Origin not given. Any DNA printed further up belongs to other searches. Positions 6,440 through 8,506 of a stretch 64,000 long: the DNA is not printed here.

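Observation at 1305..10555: Six-gene operon that looks like an undescribed amide/lactam catabolic pathway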

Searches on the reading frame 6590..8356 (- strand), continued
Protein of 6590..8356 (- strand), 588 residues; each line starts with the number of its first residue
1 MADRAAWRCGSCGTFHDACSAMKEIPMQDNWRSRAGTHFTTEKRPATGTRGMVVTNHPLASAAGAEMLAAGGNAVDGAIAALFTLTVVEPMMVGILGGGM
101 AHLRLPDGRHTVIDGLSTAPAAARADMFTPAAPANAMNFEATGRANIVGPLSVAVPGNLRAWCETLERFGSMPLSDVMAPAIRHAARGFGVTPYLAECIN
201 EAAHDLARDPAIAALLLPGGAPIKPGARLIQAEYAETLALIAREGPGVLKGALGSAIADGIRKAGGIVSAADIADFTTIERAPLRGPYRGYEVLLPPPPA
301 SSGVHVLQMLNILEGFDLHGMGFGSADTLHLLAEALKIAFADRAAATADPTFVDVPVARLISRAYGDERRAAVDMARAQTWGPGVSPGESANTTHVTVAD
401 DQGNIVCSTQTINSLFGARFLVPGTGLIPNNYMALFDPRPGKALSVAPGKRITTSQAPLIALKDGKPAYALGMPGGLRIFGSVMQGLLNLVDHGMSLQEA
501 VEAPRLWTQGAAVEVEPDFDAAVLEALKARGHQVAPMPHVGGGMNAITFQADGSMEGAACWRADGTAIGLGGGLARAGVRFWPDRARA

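Call 27: find_encoding_contigs(protein=P0192, flank=8000, max_places=2)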
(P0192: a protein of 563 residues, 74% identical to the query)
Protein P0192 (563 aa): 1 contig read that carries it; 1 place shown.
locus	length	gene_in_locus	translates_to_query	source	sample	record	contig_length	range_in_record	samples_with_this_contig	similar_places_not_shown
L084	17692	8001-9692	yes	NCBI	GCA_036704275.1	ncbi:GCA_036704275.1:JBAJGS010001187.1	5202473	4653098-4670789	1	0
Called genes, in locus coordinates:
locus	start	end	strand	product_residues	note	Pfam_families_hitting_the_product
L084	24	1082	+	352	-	PF00389:2-Hacid_dh, PF02826:2-Hacid_dh_C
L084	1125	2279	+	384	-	PF07690:MFS_1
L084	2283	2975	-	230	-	PF14521:Aspzincin_M35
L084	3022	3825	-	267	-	PF14521:Aspzincin_M35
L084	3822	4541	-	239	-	PF00027:cNMP_binding, PF13545:HTH_Crp_2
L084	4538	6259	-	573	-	PF20308:TPR-S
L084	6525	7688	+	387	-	PF13676:TIR_2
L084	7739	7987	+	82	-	-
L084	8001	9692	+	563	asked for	PF01019:G_glu_transpept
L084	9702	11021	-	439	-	PF04966:OprB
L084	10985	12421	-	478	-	PF00672:HAMP, PF00512:HisKA, PF02518:HATPase_c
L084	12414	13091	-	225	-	PF00072:Response_reg, PF00486:Trans_reg_C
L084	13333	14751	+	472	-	PF00089:Trypsin, PF13365:Trypsin_2, PF00595:PDZ, PF13180:PDZ_2, PF17820:PDZ_6, PF00595:PDZ, PF13180:PDZ_2, PF17820:PDZ_6, +1 more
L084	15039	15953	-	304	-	PF01063:Aminotran_4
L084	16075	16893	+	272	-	PF00378:ECH_1, PF16113:ECH_2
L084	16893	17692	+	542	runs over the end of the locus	PF00501:AMP-binding, PF13193:AMP-binding_C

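Call 30: find_encoding_contigs(protein=P0226, flank=10000, max_places=1)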
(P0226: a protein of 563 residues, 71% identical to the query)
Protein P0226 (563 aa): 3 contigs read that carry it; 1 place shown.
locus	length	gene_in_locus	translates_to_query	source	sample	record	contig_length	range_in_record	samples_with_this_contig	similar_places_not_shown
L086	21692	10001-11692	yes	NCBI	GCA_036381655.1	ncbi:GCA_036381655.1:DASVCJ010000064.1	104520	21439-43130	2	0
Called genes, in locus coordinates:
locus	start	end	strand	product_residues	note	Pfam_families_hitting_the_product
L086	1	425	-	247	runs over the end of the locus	PF05050:Methyltransf_21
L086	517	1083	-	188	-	PF13580:SIS_2, PF01380:SIS (weak)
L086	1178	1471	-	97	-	PF06233:Usg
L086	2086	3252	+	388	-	PF00108:Thiolase_N, PF02803:Thiolase_C, PF22691:Thiolase_C_1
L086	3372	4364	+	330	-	PF08240:ADH_N, PF00107:ADH_zinc_N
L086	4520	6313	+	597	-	PF00501:AMP-binding, PF23562:AMP-binding_C_3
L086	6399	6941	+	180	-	PF07813:LTXXQ (weak)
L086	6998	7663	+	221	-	PF03006:HlyIII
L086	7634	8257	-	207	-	PF09335:VTT_dom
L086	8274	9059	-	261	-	PF00459:Inositol_P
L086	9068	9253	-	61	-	PF12073:DUF3553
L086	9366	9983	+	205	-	PF10090:HPTransfase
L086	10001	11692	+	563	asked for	PF01019:G_glu_transpept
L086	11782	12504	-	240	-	PF00072:Response_reg, PF00486:Trans_reg_C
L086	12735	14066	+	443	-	PF00006:ATP-synt_ab, PF18269:T3SS_ATPase_C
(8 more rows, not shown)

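Call 31: find_encoding_contigs(protein=P0177, flank=10000, max_places=1)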
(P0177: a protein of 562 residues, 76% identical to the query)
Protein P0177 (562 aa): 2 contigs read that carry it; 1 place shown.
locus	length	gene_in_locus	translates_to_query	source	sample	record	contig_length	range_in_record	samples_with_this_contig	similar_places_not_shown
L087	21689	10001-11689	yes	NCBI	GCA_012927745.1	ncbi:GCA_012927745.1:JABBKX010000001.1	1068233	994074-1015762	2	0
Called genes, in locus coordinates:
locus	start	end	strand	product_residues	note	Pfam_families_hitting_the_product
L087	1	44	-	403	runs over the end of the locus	PF02771:Acyl-CoA_dh_N, PF02770:Acyl-CoA_dh_M, PF00441:Acyl-CoA_dh_1, PF08028:Acyl-CoA_dh_2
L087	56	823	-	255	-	PF00106:adh_short, PF01370:Epimerase (weak), PF08659:KR, PF13561:adh_short_C2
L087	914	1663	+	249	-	PF00106:adh_short, PF08659:KR, PF13561:adh_short_C2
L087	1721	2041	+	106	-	PF00034:Cytochrom_C, PF13442:Cytochrome_CBB3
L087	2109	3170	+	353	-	PF00389:2-Hacid_dh, PF02826:2-Hacid_dh_C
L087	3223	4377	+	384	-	PF07690:MFS_1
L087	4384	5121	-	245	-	PF14521:Aspzincin_M35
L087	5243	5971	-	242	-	PF14521:Aspzincin_M35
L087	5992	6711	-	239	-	PF00027:cNMP_binding, PF13545:HTH_Crp_2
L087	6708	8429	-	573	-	PF20308:TPR-S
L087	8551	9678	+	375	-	PF13676:TIR_2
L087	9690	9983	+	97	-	-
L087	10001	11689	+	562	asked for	PF01019:G_glu_transpept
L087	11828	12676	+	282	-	-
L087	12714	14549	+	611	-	PF05697:Trigger_N, PF05698:Trigger_C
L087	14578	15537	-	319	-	PF12833:HTH_18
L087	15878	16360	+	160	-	-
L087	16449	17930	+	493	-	PF01734:Patatin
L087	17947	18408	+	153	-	-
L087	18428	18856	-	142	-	-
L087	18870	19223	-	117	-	-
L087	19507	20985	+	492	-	-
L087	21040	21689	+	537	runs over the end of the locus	PF13578:Methyltransf_24, PF05050:Methyltransf_21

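Call 45: search_solved_structures(query=window:6590-8278:-, max_evalue=1e-80, show_alignments=2)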
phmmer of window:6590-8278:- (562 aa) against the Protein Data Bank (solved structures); distinct sequences matched with E-value up to 1e-80: 2.
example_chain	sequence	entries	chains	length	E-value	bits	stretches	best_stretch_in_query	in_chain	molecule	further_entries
4y23_A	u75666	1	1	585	1.7e-94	320.8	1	18-544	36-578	Gamma glutamyl transpeptidase,Gamma-glutamyltranspeptidase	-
2e0w_A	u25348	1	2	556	3.4e-94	319.8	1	19-536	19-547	Gamma-glutamyltranspeptidase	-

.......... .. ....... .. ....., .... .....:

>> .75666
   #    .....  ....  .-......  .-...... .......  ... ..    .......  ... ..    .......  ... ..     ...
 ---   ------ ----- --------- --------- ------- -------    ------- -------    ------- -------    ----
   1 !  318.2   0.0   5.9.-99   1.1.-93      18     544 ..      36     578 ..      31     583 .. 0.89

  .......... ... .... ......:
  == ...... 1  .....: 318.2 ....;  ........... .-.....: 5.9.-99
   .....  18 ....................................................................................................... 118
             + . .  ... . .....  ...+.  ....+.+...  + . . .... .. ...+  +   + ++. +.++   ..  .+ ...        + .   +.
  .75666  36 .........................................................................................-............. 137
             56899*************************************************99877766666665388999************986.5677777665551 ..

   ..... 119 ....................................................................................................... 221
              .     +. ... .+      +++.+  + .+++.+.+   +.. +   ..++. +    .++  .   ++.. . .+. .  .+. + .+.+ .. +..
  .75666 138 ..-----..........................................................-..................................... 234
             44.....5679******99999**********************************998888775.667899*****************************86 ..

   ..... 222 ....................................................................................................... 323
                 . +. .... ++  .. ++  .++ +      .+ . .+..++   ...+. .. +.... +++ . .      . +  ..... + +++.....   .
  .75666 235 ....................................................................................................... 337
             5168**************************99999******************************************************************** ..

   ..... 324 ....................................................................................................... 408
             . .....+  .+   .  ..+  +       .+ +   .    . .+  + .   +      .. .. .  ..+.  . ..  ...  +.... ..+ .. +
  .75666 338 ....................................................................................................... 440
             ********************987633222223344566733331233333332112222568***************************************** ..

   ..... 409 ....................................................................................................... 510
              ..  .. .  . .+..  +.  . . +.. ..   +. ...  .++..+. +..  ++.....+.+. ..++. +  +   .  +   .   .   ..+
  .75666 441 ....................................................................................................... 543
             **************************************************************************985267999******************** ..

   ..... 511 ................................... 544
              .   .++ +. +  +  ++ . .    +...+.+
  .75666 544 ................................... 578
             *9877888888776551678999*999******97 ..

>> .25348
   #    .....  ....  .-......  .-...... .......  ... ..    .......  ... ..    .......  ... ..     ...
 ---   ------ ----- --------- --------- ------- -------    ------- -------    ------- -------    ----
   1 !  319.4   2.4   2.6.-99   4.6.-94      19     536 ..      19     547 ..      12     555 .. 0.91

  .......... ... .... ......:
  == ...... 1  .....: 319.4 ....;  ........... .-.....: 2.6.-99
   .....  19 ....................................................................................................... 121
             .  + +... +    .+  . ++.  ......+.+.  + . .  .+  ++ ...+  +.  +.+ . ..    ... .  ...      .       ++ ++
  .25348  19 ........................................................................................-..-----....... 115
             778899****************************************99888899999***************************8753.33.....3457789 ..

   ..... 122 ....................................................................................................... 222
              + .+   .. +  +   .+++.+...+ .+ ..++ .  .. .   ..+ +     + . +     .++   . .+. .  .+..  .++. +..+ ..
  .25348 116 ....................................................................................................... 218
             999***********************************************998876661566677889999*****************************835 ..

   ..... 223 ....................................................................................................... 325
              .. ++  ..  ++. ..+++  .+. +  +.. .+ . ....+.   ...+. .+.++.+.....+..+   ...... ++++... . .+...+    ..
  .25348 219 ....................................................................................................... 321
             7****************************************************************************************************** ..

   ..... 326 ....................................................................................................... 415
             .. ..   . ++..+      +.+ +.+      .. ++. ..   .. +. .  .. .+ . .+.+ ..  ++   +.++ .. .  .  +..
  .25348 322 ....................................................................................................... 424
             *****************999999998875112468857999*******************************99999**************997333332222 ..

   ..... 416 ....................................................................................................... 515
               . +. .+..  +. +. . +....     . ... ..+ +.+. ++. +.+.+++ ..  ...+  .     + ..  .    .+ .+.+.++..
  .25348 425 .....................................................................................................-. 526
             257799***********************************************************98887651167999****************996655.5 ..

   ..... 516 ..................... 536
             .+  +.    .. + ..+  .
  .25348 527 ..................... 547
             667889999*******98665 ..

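Call 48: find_related_loci(query=A3, collection=metagenome_contigs, flank=10000)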
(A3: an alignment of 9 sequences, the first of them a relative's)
Query A3 (563 aa) in metagenome_contigs; peptide patterns used: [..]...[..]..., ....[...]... (x = any residue, [..] = any of these).
600 stretches matched a pattern (row limit reached: there are more); 515 encode a relative of the query (tblastn E <= 1e-3); the best 80 are kept; 80 distinct loci.
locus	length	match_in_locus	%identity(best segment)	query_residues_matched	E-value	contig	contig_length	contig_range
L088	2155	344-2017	76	5-562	0e+0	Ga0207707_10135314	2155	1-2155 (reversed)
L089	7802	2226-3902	72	5-563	0e+0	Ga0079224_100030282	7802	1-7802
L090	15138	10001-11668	71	5-560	0e+0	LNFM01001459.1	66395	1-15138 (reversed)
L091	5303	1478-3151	72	2-559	0e+0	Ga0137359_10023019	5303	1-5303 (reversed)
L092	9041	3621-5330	74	2-563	0e+0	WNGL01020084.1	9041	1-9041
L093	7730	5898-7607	74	2-563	0e+0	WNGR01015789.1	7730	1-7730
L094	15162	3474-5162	71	1-562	0e+0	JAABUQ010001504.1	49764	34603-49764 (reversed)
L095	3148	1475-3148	71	1-557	0e+0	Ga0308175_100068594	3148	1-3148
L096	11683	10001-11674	70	5-562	0e+0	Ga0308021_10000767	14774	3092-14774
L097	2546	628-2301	73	12-563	0e+0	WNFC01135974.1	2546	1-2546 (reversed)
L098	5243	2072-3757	70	1-563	0e+0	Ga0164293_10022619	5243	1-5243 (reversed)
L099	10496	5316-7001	69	1-563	0e+0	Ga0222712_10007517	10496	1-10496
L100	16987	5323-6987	69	5-559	0e+0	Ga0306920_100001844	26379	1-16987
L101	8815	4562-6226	69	5-559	0e+0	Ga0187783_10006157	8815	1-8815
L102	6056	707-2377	67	1-559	0e+0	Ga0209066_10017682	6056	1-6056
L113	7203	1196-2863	65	1-556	0e+0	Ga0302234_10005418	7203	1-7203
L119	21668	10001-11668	64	1-556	0e+0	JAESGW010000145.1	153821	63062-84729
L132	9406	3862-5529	64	1-556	0e+0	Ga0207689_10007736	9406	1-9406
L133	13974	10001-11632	67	13-556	0e+0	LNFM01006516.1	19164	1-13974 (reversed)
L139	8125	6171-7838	64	1-556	0e+0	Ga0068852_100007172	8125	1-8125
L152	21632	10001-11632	66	13-556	0e+0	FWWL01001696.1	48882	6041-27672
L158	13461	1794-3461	64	1-556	0e+0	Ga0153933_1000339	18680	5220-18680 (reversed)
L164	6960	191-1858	64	1-556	0e+0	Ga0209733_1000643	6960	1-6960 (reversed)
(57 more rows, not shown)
